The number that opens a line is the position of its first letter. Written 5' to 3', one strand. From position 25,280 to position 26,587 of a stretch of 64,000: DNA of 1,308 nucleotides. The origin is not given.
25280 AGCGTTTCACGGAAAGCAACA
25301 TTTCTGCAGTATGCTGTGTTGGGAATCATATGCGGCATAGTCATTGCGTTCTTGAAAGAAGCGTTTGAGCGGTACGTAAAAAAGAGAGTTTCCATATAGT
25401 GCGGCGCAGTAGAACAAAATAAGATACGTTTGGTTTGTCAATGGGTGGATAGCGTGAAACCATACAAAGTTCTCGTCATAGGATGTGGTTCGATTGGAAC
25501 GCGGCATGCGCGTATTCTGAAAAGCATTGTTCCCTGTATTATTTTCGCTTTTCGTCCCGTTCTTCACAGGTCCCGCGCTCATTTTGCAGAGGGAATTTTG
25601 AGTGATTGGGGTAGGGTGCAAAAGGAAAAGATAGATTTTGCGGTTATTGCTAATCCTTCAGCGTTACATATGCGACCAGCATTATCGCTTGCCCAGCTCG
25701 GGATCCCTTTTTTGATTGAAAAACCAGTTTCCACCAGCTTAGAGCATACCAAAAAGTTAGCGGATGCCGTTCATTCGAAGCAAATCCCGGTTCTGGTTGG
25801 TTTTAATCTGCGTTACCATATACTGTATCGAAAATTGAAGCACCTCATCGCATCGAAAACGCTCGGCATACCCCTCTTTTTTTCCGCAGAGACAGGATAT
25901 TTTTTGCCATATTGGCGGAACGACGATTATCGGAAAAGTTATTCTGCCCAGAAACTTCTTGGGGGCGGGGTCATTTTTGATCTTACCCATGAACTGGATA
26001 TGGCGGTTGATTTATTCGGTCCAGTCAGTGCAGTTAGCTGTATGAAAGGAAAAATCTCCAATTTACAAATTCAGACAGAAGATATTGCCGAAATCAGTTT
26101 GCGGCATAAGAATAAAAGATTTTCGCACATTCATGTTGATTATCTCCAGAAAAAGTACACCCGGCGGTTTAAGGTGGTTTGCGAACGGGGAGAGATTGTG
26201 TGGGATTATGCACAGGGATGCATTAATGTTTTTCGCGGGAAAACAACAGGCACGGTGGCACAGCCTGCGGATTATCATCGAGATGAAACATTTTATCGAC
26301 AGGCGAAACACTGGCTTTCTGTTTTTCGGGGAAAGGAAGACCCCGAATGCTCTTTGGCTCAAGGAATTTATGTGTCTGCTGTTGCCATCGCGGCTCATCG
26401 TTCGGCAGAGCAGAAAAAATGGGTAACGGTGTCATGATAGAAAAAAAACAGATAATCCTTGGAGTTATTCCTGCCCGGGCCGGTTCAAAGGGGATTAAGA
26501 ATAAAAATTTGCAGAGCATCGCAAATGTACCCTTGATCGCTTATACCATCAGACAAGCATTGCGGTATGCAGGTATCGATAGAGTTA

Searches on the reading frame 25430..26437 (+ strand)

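Call 38: search_protein_families(library=pfam, proteins=[window:25430-26437:+], max_evalue=0.00001)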
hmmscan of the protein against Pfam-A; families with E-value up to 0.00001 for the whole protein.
window:25430-26437:+ (335 aa): 3 families
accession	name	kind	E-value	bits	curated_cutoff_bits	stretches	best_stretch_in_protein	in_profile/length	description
PF22725.1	GFO_IDH_MocA_C3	-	1.1e-17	64.6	27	1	133-256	1-123/124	GFO/IDH/MocA C-terminal domain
PF02894.22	GFO_IDH_MocA_C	-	1.7e-16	61.1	22.9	1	161-334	22-218/218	Oxidoreductase family, C-terminal alpha/beta domain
PF01408.29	GFO_IDH_MocA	-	1.4e-11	45.6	24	1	13-125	2-120/120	Oxidoreductase family, NAD-binding Rossmann fold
